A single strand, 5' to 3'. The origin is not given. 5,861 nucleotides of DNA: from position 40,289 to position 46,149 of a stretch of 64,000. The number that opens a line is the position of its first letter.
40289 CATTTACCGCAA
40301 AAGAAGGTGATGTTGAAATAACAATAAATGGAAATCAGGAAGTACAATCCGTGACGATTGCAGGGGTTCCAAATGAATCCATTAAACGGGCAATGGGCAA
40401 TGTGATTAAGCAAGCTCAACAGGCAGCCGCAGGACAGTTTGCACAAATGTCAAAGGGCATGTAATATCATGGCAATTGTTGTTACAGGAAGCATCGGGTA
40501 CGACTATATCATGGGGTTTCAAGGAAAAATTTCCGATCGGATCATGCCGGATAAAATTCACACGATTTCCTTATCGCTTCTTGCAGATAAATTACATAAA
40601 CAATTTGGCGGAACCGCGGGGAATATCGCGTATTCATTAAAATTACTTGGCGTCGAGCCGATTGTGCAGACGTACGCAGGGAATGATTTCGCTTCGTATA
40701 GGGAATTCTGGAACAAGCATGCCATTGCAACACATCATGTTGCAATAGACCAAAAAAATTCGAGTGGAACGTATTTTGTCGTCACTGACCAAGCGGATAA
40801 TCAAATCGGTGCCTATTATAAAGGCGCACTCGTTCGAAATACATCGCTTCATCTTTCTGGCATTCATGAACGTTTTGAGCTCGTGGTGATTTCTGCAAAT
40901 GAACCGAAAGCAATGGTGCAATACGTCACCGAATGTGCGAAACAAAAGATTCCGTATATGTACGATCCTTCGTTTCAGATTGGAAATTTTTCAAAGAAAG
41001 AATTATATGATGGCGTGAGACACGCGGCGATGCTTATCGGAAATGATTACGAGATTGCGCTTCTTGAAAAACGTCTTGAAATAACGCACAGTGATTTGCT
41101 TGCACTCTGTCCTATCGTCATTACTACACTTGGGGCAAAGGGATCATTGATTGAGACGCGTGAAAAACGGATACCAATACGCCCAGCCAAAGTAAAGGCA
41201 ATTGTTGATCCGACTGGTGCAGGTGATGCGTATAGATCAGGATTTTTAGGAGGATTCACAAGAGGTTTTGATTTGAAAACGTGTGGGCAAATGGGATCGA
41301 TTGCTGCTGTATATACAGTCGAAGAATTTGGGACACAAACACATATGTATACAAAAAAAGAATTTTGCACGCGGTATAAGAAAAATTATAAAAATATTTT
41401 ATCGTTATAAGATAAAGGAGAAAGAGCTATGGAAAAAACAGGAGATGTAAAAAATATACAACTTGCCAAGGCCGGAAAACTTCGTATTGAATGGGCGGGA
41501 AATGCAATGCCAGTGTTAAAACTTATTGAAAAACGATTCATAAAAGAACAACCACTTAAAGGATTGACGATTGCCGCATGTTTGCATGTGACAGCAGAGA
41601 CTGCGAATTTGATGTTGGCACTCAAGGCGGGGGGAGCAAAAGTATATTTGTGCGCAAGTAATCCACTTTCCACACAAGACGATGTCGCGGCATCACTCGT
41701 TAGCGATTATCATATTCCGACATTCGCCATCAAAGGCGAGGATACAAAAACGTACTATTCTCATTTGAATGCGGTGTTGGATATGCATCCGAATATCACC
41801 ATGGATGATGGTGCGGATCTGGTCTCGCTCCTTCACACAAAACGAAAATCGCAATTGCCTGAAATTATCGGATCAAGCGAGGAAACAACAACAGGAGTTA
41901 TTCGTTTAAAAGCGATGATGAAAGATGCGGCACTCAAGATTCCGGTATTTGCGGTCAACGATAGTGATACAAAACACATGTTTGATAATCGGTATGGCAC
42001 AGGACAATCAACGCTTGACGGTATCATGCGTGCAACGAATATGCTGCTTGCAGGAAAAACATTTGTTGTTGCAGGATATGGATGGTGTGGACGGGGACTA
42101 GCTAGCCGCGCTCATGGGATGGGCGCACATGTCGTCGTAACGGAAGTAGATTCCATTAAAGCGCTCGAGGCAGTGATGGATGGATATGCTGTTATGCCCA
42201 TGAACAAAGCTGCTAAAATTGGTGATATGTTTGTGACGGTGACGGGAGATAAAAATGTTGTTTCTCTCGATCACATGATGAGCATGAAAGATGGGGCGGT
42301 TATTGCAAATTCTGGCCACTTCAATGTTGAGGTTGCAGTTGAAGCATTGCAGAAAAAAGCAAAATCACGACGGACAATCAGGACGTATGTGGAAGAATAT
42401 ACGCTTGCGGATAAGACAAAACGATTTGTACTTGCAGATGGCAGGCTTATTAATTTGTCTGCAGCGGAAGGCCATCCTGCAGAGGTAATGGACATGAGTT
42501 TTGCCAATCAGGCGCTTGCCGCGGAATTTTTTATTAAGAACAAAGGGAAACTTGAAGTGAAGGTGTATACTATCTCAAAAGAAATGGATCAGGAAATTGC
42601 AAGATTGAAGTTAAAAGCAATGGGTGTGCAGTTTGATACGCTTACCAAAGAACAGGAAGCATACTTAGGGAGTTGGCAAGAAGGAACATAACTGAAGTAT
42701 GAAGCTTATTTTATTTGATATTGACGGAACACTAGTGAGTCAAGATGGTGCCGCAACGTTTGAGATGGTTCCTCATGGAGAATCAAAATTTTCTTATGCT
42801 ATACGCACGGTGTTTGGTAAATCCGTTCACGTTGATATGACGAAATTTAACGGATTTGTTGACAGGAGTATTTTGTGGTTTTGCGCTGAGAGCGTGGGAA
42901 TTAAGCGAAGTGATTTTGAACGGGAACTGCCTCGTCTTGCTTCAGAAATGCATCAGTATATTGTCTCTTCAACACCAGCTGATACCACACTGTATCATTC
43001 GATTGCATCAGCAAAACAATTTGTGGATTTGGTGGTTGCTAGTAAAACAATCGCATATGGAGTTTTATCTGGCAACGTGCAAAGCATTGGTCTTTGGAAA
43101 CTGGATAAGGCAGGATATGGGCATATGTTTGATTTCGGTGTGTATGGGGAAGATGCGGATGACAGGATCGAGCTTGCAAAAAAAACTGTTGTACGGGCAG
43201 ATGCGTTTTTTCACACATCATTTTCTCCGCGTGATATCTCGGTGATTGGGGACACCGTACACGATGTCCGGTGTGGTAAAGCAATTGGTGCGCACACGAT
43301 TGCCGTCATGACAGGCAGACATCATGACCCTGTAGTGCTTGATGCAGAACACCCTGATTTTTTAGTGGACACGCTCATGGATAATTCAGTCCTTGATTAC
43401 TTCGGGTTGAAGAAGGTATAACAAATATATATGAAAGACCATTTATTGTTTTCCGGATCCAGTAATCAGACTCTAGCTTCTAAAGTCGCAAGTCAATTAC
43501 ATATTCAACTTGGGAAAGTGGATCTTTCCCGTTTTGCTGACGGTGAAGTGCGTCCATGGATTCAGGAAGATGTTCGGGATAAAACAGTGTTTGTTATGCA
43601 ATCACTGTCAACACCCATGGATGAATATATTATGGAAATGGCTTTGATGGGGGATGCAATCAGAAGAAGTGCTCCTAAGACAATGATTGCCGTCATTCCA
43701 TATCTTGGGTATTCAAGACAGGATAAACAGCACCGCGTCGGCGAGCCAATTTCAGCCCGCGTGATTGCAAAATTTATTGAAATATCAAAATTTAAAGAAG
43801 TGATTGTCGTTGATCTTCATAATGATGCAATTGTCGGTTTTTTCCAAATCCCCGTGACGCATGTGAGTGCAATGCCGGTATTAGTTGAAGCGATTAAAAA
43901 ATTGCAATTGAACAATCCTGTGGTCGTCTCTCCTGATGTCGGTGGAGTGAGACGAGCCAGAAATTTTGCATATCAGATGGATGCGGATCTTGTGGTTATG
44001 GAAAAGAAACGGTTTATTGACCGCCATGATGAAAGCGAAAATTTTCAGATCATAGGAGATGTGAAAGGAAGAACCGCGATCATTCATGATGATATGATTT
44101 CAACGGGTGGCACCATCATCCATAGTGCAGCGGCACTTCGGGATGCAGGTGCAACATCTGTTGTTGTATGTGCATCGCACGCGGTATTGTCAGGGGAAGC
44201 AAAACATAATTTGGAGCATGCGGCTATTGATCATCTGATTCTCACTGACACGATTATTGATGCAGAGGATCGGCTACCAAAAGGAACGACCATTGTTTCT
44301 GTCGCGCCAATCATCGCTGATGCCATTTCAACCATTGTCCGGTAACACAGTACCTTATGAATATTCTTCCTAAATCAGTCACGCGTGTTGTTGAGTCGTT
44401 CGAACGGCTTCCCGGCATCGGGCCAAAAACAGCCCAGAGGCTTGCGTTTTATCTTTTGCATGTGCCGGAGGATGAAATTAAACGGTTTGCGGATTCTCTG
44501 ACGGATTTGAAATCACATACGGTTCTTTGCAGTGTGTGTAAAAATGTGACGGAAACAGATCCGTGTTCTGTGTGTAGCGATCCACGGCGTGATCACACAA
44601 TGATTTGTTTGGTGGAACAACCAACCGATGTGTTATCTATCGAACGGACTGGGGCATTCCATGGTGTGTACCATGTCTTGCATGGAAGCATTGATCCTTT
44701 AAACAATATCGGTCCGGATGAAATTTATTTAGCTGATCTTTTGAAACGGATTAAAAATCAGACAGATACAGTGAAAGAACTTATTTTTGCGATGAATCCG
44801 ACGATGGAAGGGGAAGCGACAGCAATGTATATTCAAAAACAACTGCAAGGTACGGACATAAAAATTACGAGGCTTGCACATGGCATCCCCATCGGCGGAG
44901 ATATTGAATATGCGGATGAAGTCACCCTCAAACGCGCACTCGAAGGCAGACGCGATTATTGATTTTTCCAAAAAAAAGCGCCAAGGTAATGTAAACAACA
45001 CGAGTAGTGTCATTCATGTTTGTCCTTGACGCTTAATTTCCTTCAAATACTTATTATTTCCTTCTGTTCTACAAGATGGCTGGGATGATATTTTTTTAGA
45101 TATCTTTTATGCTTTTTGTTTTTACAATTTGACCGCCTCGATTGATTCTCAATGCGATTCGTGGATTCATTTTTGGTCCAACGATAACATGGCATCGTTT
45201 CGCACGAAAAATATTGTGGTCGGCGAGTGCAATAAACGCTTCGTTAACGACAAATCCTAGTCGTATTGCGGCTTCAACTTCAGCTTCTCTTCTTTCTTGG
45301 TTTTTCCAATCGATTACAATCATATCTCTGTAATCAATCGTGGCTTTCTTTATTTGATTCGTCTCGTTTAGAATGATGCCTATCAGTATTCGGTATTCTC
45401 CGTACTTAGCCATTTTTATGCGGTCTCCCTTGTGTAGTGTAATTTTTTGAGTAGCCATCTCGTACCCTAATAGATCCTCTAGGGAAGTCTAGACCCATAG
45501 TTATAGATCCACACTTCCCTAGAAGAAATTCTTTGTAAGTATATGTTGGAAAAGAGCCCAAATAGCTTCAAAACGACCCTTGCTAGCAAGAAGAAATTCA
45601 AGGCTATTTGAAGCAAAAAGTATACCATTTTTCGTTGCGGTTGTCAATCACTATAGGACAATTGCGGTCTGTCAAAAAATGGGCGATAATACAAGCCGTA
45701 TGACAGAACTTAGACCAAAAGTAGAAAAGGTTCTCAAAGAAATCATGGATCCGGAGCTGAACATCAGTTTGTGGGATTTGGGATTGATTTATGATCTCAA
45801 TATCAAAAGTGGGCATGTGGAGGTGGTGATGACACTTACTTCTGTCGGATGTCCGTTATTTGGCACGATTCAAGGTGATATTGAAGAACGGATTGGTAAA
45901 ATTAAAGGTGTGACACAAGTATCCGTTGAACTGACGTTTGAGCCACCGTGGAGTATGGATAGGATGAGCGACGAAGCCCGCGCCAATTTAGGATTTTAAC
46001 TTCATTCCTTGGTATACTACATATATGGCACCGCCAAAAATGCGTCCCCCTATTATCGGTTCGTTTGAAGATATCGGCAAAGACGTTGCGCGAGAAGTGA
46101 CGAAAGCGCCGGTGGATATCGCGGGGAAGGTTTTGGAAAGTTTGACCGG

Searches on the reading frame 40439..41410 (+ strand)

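Call 42: search_protein_families(library=pfam, proteins=[window:40439-41410:+], max_evalue=0.0001)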
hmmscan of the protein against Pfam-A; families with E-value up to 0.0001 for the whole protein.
window:40439-41410:+ (323 aa): 1 family
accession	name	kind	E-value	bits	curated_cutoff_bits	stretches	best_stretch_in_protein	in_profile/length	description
PF00294.29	PfkB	-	7.7e-39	134.3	25.8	1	37-302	17-298/302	pfkB family carbohydrate kinase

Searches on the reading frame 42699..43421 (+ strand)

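Call 42: search_protein_families(library=pfam, proteins=[window:42699-43421:+], max_evalue=0.0001)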
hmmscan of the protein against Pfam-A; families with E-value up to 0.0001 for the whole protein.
window:42699-43421:+ (240 aa): 2 families
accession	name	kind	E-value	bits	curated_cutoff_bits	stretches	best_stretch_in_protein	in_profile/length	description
PF13242.12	Hydrolase_like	-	1.9e-10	41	22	1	172-228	16-74/75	HAD-hyrolase-like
PF13419.12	HAD_2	-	1.4e-07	32.2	23.8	1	4-203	1-178/178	Haloacid dehalogenase-like hydrolase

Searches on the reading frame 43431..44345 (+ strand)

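Call 42: search_protein_families(library=pfam, proteins=[window:43431-44345:+], max_evalue=0.0001)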
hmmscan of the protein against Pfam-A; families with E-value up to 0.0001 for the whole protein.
window:43431-44345:+ (304 aa): 3 families
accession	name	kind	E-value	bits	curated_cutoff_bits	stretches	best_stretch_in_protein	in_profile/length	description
PF13793.12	Pribosyltran_N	-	1.3e-38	131.9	25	1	6-117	3-114/117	N-terminal domain of ribose phosphate pyrophosphokinase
PF00156.33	Pribosyltran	-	1.9e-15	56.9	26.3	1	155-259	23-133/158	Phosphoribosyl transferase domain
PF14572.12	Pribosyl_synth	-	3.9e-15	56.7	27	1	204-302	74-173/184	Phosphoribosyl synthetase-associated domain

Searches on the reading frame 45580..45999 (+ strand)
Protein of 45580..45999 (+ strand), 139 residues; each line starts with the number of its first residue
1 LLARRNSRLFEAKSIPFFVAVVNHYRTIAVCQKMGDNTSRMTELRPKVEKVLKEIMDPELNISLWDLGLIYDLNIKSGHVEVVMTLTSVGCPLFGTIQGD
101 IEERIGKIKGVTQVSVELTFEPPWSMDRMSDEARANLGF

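Call 43: search_protein_families(library=pfam, proteins=[window:45580-45999:+], max_evalue=0.0001)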
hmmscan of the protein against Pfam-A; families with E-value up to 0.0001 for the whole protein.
window:45580-45999:+ (139 aa): 1 family
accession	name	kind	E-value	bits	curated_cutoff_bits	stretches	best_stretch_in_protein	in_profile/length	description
PF01883.24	FeS_assembly_P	-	1.6e-19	70.4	23.5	1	47-116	3-73/73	Iron-sulfur cluster assembly protein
